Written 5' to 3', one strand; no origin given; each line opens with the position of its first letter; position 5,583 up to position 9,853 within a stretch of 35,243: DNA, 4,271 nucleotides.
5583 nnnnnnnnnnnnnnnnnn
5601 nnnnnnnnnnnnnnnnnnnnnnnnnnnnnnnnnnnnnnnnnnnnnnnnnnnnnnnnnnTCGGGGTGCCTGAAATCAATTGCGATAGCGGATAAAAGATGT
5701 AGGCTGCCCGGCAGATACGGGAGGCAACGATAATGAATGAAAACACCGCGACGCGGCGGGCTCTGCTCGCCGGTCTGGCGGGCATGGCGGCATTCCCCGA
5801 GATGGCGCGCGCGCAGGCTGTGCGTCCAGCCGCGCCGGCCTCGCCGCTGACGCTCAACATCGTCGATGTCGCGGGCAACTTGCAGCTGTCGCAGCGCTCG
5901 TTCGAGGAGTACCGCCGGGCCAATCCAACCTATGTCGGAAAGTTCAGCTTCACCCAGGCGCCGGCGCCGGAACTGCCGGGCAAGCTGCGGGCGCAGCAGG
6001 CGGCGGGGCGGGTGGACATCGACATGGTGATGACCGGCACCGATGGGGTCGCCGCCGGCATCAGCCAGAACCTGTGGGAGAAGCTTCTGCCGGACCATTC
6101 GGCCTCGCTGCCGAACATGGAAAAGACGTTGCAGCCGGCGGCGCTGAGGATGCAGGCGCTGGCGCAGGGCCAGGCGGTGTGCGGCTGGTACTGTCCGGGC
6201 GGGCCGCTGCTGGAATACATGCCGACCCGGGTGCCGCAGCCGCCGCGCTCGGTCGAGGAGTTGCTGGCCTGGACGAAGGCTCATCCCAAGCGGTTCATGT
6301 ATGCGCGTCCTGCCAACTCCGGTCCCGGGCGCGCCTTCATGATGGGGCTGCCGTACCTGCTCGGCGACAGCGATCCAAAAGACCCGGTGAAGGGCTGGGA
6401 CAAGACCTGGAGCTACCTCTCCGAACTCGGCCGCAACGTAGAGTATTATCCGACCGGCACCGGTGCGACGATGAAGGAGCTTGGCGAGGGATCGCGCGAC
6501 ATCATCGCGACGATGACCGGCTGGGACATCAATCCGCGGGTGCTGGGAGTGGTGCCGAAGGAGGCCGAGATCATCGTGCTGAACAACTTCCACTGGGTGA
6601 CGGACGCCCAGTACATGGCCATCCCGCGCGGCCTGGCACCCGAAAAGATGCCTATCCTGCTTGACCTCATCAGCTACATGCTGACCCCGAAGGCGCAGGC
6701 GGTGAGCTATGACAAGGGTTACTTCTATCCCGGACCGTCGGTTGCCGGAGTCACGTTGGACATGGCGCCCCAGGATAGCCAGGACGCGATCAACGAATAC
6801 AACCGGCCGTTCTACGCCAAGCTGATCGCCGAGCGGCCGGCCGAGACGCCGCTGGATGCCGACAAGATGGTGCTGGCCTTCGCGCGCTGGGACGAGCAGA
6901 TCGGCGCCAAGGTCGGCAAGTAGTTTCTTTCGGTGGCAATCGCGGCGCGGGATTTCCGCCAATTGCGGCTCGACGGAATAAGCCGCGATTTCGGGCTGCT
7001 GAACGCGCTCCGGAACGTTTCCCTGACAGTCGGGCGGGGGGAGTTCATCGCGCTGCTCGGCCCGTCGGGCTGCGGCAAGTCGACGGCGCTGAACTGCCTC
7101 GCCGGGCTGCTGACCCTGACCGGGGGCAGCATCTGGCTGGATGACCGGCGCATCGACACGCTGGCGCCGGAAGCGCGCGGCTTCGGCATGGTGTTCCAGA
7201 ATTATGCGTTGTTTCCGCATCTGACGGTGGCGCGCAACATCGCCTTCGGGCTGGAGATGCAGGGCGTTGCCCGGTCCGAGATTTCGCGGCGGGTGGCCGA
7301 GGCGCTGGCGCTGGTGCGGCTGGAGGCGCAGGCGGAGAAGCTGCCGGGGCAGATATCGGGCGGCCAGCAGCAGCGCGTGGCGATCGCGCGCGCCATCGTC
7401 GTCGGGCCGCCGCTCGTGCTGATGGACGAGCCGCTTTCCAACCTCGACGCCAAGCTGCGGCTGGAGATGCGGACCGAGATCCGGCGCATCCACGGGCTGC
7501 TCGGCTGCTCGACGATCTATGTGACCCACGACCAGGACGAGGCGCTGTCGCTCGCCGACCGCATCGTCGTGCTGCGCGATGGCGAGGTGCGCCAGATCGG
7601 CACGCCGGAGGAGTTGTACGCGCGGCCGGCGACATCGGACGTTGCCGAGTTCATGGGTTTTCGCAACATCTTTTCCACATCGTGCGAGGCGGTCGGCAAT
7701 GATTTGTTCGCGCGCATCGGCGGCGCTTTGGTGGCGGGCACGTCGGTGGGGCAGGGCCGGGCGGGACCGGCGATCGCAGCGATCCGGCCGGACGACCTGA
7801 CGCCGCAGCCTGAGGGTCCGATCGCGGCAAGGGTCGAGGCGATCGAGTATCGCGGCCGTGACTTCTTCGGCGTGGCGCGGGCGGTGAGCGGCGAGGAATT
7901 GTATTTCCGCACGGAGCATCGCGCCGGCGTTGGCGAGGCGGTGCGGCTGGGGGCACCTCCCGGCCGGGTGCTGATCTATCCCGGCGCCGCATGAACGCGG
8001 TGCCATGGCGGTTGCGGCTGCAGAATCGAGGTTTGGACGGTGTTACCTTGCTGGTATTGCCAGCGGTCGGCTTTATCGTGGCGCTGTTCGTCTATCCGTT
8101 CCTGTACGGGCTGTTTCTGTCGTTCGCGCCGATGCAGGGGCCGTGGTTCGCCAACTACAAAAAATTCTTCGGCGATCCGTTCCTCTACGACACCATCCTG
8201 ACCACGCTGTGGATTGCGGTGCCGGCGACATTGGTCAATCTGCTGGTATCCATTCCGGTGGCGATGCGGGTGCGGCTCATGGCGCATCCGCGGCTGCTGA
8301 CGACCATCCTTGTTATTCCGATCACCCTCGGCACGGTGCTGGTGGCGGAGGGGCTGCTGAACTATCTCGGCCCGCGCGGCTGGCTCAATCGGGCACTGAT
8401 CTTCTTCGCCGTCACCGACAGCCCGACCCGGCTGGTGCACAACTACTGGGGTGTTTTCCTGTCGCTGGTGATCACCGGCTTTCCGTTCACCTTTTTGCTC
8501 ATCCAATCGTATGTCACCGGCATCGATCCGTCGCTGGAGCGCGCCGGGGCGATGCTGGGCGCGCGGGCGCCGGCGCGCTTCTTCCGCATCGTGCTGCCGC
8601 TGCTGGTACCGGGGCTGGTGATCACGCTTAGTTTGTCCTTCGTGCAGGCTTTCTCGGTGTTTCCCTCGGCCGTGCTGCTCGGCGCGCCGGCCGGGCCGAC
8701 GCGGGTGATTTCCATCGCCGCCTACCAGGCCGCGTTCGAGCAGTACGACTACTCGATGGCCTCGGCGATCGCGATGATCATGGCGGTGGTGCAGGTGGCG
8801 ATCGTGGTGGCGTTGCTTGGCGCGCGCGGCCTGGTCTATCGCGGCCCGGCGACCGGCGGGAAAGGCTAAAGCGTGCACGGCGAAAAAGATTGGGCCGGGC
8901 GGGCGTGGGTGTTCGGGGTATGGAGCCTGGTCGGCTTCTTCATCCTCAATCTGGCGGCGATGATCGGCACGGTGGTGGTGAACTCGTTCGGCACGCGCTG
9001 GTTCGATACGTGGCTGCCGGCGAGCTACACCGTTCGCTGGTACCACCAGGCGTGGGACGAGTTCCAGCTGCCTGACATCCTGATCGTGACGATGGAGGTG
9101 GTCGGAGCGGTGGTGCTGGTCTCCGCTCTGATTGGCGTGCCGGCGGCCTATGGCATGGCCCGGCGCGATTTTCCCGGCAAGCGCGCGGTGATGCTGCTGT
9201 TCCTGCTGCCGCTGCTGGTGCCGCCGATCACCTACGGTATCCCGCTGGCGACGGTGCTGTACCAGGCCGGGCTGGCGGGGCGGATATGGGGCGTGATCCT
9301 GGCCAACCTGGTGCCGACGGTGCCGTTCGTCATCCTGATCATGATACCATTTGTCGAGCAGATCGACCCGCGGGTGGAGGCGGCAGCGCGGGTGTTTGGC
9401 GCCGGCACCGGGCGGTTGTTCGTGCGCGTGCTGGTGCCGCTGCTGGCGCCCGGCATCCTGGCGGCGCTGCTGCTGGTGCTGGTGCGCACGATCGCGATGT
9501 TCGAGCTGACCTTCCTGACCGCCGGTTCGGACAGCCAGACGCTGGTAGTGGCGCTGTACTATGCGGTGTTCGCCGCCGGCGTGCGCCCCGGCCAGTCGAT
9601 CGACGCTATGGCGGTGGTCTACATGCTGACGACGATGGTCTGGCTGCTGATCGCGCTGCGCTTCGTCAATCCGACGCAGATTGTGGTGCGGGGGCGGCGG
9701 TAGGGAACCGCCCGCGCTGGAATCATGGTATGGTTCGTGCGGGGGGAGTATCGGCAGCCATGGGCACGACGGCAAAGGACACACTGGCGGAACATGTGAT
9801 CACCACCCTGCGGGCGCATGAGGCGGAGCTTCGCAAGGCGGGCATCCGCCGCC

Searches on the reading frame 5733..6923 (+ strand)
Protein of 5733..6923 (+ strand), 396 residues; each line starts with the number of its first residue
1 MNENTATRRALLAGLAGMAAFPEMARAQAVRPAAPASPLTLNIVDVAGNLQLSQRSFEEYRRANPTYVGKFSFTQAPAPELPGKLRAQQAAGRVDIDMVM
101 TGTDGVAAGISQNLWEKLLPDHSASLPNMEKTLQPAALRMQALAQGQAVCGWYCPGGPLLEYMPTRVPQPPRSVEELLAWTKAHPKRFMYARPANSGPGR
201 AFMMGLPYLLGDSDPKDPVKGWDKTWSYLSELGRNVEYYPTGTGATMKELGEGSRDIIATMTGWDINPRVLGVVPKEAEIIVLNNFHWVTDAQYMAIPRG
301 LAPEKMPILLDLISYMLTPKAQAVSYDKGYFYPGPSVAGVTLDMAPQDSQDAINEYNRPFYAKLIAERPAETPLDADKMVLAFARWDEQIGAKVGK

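Call 83: search_protein_families(library=pfam, proteins=[window:5733-6923:+], max_evalue=0.00001)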
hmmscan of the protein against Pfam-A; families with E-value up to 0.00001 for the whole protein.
window:5733-6923:+ (396 aa): 1 family
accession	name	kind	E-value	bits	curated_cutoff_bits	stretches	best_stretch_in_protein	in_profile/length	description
PF13416.11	SBP_bac_8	-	5.2e-18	66.3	27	1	70-340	13-265/279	Bacterial extracellular solute-binding protein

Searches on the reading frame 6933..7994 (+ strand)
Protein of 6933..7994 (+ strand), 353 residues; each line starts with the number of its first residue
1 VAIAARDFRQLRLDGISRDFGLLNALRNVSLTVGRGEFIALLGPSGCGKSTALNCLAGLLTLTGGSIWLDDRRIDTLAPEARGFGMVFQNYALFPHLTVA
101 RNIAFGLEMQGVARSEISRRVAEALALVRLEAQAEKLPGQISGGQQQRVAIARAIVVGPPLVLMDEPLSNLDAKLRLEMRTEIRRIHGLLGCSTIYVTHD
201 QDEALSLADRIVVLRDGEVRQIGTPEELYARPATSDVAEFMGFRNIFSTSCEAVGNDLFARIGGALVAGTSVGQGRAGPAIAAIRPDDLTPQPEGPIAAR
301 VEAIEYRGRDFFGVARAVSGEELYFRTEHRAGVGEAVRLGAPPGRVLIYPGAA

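Call 83: search_protein_families(library=pfam, proteins=[window:6933-7994:+], max_evalue=0.00001)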
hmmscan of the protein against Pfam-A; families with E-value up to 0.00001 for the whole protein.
window:6933-7994:+ (353 aa): 2 families
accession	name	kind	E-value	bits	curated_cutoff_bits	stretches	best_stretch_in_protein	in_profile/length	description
PF00005.33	ABC_tran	-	2.1e-35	122.7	25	1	26-168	1-136/137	ABC transporter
PF08402.16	TOBE_2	-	8.7e-07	29.4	21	1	283-346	2-73/76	TOBE domain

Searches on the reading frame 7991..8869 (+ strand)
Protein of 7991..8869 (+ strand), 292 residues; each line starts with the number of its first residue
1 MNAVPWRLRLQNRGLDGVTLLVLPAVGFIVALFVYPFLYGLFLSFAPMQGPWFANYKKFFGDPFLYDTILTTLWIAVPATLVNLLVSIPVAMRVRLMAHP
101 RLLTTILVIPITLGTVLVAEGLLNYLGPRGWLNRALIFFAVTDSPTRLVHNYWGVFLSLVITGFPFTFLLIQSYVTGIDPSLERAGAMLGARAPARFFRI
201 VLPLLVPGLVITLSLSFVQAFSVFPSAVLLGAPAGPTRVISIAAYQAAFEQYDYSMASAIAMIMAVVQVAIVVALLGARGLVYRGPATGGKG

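Call 83: search_protein_families(library=pfam, proteins=[window:7991-8869:+], max_evalue=0.00001)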
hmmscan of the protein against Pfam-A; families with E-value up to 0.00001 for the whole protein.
window:7991-8869:+ (292 aa): 1 family
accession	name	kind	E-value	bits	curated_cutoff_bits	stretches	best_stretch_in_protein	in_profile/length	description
PF00528.27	BPD_transp_1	-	9.9e-08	32.4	26.4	1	126-274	43-172/184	Binding-protein-dependent transport system inner membrane component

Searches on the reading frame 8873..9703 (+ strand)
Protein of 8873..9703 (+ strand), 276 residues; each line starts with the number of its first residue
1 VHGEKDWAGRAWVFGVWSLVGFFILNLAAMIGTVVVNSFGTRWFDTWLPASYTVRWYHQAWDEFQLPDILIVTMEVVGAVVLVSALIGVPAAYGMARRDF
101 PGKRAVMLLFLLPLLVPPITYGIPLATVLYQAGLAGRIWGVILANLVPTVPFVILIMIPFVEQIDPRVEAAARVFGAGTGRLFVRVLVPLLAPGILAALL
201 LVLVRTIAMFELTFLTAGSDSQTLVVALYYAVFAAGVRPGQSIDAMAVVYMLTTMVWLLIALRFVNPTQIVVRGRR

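Call 83: search_protein_families(library=pfam, proteins=[window:8873-9703:+], max_evalue=0.00001)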
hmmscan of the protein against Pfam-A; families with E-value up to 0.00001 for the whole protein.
window:8873-9703:+ (276 aa): 1 family
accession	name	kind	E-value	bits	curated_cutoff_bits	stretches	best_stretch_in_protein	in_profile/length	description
PF00528.27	BPD_transp_1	-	4.8e-10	39.9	26.4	1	88-262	1-170/184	Binding-protein-dependent transport system inner membrane component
